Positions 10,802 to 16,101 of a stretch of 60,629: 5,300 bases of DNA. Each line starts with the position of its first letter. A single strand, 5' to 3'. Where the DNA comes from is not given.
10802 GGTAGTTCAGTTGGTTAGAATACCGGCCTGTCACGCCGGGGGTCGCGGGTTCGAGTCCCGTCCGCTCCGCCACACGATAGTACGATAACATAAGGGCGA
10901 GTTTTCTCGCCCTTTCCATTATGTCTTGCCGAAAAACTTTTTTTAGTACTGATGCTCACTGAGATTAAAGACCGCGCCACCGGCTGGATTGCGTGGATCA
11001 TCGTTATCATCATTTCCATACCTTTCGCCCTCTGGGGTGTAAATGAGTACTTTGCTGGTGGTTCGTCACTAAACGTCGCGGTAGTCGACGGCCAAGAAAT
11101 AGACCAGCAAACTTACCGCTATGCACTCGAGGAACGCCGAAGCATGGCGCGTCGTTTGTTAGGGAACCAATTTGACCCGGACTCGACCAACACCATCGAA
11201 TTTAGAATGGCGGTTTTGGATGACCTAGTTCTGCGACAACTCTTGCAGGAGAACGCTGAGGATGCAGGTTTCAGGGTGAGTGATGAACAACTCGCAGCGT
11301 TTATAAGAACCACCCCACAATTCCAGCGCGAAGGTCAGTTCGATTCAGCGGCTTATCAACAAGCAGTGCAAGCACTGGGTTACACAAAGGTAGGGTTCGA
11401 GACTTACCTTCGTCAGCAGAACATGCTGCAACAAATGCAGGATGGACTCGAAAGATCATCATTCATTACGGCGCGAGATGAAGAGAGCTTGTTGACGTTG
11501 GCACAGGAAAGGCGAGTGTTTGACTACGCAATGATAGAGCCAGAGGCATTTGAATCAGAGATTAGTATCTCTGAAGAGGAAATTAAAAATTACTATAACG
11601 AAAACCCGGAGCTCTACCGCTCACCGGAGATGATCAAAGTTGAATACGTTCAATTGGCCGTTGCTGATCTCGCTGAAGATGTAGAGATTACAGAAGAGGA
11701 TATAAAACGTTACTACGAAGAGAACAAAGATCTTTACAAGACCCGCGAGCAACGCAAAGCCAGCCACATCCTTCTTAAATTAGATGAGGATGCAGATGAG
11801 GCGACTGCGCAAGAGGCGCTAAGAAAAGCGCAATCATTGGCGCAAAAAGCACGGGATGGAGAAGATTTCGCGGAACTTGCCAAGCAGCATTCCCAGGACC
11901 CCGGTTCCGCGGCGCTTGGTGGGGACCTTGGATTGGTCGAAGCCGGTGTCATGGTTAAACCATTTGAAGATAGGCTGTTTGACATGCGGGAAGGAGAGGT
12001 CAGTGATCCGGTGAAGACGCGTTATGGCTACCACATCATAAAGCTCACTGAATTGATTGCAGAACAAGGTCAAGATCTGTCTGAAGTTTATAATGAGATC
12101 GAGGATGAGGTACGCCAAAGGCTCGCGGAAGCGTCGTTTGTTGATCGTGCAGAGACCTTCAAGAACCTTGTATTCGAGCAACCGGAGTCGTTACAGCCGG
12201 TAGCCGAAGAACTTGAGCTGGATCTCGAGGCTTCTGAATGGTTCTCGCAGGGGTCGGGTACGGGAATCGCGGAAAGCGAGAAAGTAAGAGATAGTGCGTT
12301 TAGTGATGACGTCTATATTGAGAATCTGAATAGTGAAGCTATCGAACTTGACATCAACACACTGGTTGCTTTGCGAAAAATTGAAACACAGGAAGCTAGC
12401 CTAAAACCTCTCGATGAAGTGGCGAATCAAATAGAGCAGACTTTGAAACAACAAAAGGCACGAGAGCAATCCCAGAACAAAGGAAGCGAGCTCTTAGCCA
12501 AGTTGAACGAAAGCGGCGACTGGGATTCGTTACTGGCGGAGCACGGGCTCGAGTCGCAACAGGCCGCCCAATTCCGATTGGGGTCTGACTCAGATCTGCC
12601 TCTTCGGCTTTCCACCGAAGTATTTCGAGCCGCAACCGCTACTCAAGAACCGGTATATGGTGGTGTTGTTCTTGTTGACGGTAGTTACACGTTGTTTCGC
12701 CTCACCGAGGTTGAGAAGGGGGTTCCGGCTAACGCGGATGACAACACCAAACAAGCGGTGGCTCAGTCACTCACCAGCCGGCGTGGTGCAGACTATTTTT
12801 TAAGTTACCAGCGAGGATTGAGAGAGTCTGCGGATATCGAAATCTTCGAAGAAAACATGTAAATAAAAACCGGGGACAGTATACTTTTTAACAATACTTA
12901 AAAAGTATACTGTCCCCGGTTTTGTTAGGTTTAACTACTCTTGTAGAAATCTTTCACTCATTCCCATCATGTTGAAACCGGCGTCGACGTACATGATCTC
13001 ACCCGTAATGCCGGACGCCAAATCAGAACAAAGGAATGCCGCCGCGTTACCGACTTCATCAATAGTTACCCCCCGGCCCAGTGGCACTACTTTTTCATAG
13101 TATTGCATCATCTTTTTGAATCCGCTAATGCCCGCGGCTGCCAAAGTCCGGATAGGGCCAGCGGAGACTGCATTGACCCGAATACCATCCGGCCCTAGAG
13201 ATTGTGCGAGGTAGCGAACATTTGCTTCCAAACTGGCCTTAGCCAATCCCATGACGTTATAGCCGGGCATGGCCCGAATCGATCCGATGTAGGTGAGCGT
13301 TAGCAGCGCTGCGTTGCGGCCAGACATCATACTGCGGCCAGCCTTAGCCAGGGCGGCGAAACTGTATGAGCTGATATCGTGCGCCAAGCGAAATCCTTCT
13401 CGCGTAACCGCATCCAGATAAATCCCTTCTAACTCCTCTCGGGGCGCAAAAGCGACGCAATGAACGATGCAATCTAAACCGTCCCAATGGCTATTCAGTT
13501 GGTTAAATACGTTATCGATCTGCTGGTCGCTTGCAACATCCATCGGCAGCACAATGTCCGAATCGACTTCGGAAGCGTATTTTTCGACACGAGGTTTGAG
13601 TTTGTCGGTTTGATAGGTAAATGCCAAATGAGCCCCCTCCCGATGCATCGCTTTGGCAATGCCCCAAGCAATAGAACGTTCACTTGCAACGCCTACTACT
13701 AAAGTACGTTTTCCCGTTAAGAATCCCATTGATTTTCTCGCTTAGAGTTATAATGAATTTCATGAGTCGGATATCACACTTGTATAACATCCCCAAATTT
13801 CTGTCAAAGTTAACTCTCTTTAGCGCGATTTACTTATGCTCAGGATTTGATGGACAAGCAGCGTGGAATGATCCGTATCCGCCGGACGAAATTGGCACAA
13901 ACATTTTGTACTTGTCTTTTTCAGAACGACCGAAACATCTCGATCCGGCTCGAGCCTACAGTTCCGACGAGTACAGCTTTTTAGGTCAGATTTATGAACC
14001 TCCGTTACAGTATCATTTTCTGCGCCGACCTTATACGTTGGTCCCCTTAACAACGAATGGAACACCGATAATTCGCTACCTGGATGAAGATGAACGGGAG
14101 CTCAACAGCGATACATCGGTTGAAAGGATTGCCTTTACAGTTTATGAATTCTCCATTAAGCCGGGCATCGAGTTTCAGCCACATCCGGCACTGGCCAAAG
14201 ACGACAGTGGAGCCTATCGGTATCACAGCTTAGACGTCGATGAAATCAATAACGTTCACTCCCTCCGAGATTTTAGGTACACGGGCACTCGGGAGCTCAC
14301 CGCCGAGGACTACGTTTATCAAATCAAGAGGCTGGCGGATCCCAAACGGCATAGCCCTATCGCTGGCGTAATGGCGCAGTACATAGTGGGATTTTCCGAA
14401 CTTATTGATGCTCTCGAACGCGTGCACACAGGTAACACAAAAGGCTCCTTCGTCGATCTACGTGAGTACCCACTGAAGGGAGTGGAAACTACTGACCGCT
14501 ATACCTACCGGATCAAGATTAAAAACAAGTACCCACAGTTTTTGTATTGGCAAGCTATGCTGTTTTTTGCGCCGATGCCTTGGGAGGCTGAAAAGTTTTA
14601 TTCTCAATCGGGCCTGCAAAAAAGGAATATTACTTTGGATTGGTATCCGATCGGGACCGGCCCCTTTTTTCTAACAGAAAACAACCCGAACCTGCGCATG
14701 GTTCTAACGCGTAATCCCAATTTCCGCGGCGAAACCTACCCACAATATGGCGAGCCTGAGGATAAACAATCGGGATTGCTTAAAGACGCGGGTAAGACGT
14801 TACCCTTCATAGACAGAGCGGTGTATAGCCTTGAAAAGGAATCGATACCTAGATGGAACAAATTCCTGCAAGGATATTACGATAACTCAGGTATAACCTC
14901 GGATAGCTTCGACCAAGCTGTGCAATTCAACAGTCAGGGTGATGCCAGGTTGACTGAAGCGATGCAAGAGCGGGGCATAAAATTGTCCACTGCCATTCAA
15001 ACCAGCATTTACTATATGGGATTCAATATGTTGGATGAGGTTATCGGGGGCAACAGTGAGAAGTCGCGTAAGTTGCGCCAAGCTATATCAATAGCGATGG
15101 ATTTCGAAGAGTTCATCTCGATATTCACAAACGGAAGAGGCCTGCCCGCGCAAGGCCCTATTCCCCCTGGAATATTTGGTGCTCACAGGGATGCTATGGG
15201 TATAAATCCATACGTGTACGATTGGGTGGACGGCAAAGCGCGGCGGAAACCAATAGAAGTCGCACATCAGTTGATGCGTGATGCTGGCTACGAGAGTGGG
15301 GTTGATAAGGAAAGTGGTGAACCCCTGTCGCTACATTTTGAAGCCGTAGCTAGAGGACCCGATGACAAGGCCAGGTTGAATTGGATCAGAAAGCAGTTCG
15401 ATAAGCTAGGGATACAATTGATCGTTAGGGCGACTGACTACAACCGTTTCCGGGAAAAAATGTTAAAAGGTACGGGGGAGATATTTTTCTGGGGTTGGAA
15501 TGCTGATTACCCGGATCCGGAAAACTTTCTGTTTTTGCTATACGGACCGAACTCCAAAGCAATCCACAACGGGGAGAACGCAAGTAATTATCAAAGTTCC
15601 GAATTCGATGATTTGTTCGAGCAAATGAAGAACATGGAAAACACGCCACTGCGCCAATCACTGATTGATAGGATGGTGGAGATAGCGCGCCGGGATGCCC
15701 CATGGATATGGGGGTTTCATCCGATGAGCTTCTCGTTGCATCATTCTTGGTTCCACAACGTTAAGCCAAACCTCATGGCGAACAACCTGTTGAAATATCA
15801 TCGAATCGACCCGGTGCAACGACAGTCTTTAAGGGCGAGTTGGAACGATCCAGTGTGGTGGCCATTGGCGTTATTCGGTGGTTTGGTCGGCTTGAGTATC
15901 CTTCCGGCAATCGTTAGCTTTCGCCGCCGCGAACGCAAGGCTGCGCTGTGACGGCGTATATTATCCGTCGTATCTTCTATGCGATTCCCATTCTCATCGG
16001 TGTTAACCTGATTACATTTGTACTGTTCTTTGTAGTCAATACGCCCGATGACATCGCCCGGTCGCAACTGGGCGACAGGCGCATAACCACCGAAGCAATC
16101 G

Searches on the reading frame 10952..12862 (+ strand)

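Call 48: search_protein_families(library=ncbifam, proteins=[window:10952-12862:+], max_evalue=1e-10)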
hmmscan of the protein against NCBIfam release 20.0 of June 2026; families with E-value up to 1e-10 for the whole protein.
window:10952-12862:+ (636 aa): 8 families
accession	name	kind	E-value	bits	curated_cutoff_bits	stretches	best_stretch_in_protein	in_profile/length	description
NF008054.0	PRK10788.1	equivalog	2e-88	297.7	493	1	1-633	1-621/626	peptidylprolyl isomerase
NF000809.0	PRK00059.1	equivalog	3.2e-44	151.7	303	1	231-404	158-323/336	peptidylprolyl isomerase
NF002824.0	PRK02998.1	subfamily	2.3e-25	89.5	360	1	257-407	126-256/283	peptidylprolyl isomerase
NF002846.0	PRK03095.1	equivalog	3.6e-25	89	361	1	223-396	92-249/287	peptidylprolyl isomerase PrsA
NF002827.0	PRK03002.1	equivalog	2.1e-22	79.5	343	1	246-400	124-251/285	peptidylprolyl isomerase PrsA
TIGR02933.1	nifM_nitrog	equivalog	4.3e-20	72.7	168.2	1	234-388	89-240/256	nitrogen fixation protein NifM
NF008038.0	PRK10770.1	equivalog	3.4e-18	65.7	394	1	268-367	285-382/431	peptidylprolyl isomerase SurA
NF011969.0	PRK15441.1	equivalog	1.5e-11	44.6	127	1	292-365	17-89/93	peptidylprolyl isomerase PpiC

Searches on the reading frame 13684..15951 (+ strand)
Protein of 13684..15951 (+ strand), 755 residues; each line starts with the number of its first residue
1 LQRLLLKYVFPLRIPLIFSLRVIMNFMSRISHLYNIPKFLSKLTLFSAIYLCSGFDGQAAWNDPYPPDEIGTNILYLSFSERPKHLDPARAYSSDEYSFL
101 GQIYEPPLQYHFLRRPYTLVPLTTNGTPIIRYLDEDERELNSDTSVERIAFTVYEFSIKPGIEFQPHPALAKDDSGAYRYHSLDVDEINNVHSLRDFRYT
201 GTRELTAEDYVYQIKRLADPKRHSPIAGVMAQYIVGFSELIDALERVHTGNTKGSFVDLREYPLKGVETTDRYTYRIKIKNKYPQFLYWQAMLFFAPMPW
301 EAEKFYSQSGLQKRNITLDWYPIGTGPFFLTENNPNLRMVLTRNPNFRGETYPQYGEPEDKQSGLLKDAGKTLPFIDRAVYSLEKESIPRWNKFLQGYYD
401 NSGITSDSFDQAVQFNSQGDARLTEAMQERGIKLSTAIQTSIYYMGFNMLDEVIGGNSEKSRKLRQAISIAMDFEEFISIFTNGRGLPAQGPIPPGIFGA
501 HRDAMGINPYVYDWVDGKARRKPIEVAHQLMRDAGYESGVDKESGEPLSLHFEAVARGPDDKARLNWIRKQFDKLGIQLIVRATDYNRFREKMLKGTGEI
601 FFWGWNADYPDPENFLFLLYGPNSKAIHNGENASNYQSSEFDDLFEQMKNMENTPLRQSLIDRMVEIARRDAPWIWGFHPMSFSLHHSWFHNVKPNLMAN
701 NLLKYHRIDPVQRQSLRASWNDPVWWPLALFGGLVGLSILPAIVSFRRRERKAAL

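Call 48: search_protein_families(library=ncbifam, proteins=[window:13684-15951:+], max_evalue=1e-10)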
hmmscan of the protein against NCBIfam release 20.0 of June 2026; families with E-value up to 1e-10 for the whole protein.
window:13684-15951:+ (755 aa): 4 families
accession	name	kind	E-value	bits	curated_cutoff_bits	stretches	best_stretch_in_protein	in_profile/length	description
NF045467.1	Opp4A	equivalog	2.9e-18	65.4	650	1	417-652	265-498/556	oligopeptide ABC transporter substrate-binding protein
NF043070.1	DppA_dipep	equivalog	2.5e-17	62.7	1005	1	423-675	273-501/535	dipeptide ABC transporter periplasmic-binding protein DppA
NF011684.0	PRK15104.1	equivalog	1.1e-14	54.1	947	0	462-664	313-495/543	oligopeptide ABC transporter substrate-binding protein OppA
TIGR02294.1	nickel_nikA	equivalog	4.5e-14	51.8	393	0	264-351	109-191/501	nickel ABC transporter substrate-binding protein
